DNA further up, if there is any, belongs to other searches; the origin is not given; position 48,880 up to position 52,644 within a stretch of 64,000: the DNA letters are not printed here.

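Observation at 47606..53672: Orphan operon of three prepilin-type proteins, including a giant pseudopilin of about 1146 aa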

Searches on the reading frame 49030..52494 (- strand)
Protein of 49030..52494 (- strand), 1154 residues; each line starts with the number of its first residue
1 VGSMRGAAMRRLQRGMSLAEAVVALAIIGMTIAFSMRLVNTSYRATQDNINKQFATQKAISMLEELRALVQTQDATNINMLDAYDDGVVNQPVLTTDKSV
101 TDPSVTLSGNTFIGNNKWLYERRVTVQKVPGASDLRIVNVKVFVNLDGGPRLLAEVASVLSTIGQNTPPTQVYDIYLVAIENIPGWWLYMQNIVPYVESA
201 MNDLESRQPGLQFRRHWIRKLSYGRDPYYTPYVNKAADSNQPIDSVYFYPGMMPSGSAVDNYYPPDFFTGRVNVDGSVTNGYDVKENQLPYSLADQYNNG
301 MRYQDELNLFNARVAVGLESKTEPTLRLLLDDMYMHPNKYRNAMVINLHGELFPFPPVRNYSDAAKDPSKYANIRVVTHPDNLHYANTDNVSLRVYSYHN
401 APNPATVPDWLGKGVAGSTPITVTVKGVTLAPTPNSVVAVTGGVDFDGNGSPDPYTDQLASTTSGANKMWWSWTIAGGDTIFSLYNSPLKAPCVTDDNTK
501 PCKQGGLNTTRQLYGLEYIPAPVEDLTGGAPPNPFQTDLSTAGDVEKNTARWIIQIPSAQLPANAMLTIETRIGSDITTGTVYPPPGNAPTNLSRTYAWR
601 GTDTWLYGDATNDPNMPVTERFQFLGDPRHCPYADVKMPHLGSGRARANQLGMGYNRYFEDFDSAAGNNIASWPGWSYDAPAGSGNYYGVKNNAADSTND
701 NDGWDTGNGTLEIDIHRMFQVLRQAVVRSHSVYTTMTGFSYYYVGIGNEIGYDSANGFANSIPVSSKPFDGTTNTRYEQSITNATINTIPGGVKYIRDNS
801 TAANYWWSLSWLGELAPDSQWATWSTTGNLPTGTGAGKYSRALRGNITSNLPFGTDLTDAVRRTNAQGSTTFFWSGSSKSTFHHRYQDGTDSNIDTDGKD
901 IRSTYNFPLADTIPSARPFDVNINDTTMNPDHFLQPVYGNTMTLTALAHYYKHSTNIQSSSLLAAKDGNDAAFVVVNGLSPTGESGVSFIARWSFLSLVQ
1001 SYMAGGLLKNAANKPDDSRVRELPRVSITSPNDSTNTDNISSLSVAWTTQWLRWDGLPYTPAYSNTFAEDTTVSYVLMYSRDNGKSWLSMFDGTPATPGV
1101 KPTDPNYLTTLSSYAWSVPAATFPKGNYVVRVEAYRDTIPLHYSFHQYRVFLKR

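Call 3: search_protein_families(library=pfam, proteins=[window:49030-52494:-], max_evalue=1)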
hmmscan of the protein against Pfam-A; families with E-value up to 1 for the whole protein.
window:49030-52494:- (1154 aa): 2 families
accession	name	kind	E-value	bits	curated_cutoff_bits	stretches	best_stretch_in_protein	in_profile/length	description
PF07963.17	N_methyl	-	0.002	18.1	21.2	1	10-34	1-25/27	Prokaryotic N-terminal methylation motif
PF16082.10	Phage_holin_2_4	-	0.1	13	30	1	17-50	30-61/77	Bacteriophage holin family, superfamily II-like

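Call 4: search_protein_families(library=ncbifam, proteins=[window:49030-52494:-], max_evalue=1)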
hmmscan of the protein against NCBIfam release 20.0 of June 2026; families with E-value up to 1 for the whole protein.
window:49030-52494:- (1154 aa): 5 families
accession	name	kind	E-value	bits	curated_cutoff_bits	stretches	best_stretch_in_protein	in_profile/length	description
TIGR02523.1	type_IV_pilV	equivalog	2.2e-05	25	52.2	1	13-85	1-73/139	type IV pilus modification protein PilV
NF041013.1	T4P_ComGE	equivalog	0.0079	16.3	49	1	14-64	4-54/83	competence type IV pilus minor pilin ComGE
NF047828.1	T3SSXpsI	equivalog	0.04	13.9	150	1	13-66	1-54/132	type II secretion system protein XpsI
TIGR01707.1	gspI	equivalog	0.059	13.9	44.35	1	15-74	1-60/101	type II secretion system minor pseudopilin GspI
TIGR02532.1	IV_pilin_GFxxxE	domain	0.17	11.8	16.3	1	13-34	1-22/24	prepilin-type N-terminal cleavage/methylation domain-containing protein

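Call 8: find_homologous_proteins(query=window:49030-52470:-)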
Query window:49030-52470:- (1146 aa): 577 proteins with E <= 0.001 among 8000 candidates; the best 120 are listed.
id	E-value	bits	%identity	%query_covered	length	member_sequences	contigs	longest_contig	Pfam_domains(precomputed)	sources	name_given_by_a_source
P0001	0.0e+0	2169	80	100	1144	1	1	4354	-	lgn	-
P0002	0.0e+0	1847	68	100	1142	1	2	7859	-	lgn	-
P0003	0.0e+0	1837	68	100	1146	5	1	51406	-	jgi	jgi:type II secretory pathway pseudopilin PulG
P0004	0.0e+0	1777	66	100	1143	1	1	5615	PF07963.18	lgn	-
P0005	0.0e+0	1766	66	100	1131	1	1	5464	-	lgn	-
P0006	0.0e+0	1752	66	100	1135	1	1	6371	-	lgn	-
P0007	0.0e+0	1734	64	100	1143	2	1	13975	-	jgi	-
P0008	0.0e+0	1725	65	100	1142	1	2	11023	-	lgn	-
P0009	0.0e+0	1725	66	99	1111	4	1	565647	-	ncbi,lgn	-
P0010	0.0e+0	1719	65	100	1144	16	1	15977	PF07963.18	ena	-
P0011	0.0e+0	1718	64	99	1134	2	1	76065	-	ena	-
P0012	0.0e+0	1715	64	100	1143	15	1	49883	-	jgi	jgi:prepilin-type N-terminal cleavage/methylation domain-containing protein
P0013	0.0e+0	1706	64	100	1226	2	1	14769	PF07963.18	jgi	-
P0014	0.0e+0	1702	64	99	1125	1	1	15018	-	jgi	jgi:hypothetical protein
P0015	0.0e+0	1701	66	100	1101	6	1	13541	-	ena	-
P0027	0.0e+0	1647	63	100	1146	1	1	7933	-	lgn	-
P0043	0.0e+0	1621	61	100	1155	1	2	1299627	PF07963.18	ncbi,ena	ncbi:MAG: prepilin-type N-terminal cleavage/methylation domain-containing protein [Thermoanaerobacul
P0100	0.0e+0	1258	52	100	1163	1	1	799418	-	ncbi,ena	-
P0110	0.0e+0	1216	50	100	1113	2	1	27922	-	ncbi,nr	ncbi:MAG: hypothetical protein D6738_02855 [Acidobacteria bacterium]|nr:MAG: hypothetical protein D6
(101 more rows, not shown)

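Call 9: search_solved_structures(query=window:49030-52470:-, max_evalue=1)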
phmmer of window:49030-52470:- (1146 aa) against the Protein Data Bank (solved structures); distinct sequences matched with E-value up to 1: 0.

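Call 10: find_encoding_contigs(protein=P0043, flank=10000, max_places=2)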
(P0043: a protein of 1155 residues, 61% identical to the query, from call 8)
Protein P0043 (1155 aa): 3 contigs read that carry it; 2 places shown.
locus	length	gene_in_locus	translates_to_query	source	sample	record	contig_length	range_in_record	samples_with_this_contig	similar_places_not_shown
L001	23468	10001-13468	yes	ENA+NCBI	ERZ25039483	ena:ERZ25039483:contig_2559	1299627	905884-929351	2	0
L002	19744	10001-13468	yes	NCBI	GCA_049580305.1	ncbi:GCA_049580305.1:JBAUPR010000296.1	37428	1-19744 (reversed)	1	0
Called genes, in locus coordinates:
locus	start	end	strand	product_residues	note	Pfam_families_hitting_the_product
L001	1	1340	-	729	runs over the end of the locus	-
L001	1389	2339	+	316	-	PF05368:NmrA, PF13460:NAD_binding_10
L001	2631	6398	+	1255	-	PF10101:DUF2339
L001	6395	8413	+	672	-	PF13163:DUF3999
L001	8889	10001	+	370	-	-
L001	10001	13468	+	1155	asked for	PF07963:N_methyl (weak)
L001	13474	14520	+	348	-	-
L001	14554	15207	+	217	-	-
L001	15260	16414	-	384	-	PF00990:GGDEF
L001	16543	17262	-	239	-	PF13036:LpoB, PF03783:CsgG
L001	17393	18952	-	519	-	PF18158:AidB_N, PF02770:Acyl-CoA_dh_M, PF00441:Acyl-CoA_dh_1, PF22924:ACOX_C_alpha1 (weak), PF08028:Acyl-CoA_dh_2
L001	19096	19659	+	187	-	PF05163:DinB, PF07609:DUF1572 (weak), PF12867:DinB_2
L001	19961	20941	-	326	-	PF08240:ADH_N, PF00107:ADH_zinc_N, PF13602:ADH_zinc_N_2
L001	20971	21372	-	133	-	PF00072:Response_reg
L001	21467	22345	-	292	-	PF03767:Acid_phosphat_B, PF13344:Hydrolase_6 (weak)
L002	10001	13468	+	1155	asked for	PF07963:N_methyl (weak)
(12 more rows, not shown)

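Call 11: find_encoding_contigs(protein=P0100, flank=10000, max_places=2)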
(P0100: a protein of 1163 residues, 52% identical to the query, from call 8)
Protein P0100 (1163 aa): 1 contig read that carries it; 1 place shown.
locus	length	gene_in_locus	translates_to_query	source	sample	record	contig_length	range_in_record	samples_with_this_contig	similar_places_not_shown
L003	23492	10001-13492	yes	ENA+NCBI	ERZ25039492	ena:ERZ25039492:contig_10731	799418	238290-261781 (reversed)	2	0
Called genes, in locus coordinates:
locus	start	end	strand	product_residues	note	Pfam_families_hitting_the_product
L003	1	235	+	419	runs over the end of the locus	PF02321:OEP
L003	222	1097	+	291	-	PF25973:BSH_CzcB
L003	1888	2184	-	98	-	-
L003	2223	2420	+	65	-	PF00873:ACR_tran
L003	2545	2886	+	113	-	PF00873:ACR_tran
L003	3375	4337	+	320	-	PF00873:ACR_tran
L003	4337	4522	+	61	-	PF00873:ACR_tran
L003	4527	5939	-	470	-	PF00512:HisKA, PF02518:HATPase_c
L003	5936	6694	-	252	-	PF00072:Response_reg, PF00486:Trans_reg_C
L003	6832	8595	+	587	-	PF01103:Omp85 (weak)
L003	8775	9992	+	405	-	-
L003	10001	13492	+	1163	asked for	-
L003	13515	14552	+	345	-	-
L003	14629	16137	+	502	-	PF00890:FAD_binding_2 (faint), PF01266:DAO, PF12831:FAD_oxidored (faint), PF16901:DAO_C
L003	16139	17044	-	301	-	PF03976:PPK2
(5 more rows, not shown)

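Call 12: find_encoding_contigs(protein=P0110, flank=10000, max_places=2)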
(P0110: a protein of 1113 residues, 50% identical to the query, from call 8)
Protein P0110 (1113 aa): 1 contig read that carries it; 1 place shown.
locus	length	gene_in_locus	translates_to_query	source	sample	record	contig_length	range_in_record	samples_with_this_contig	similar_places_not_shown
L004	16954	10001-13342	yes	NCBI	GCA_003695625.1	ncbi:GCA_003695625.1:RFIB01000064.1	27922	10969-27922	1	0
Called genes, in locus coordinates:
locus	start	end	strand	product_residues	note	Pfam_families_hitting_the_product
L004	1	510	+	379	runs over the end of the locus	PF00072:Response_reg, PF13487:HD_5, PF01966:HD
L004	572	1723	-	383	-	PF02771:Acyl-CoA_dh_N, PF02770:Acyl-CoA_dh_M, PF00441:Acyl-CoA_dh_1, PF08028:Acyl-CoA_dh_2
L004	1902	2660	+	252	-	PF03548:LolA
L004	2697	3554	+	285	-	PF13191:AAA_16 (weak), PF07726:AAA_3 (weak), PF07728:AAA_5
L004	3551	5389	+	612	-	-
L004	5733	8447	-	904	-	PF00330:Aconitase, PF00694:Aconitase_C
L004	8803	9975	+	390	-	-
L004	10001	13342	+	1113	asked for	-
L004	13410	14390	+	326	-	-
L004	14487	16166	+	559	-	PF02554:CstA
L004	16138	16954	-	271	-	?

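Call 31: search_solved_structures(query=A1, max_evalue=10)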
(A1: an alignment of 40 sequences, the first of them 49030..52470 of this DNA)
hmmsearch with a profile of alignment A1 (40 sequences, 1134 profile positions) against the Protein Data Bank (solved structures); distinct sequences matched with E-value up to 10: 3.
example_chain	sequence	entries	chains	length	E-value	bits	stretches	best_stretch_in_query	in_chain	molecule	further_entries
1eui_C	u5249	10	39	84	0.57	11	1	39-89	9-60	URACIL-DNA GLYCOSYLASE INHIBITOR PROTEIN | URACIL-DNA GLYCOSYLASE INHIBITOR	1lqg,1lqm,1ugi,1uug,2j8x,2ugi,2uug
1udi_I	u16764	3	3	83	0.67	10.8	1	39-89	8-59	URACIL-DNA GLYCOSYLASE INHIBITOR PROTEIN | Uracil-DNA glycosylase inhibitor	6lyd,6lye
1ugh_I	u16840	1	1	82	0.7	10.8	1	39-89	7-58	PROTEIN (URACIL-DNA GLYCOSYLASE INHIBITOR)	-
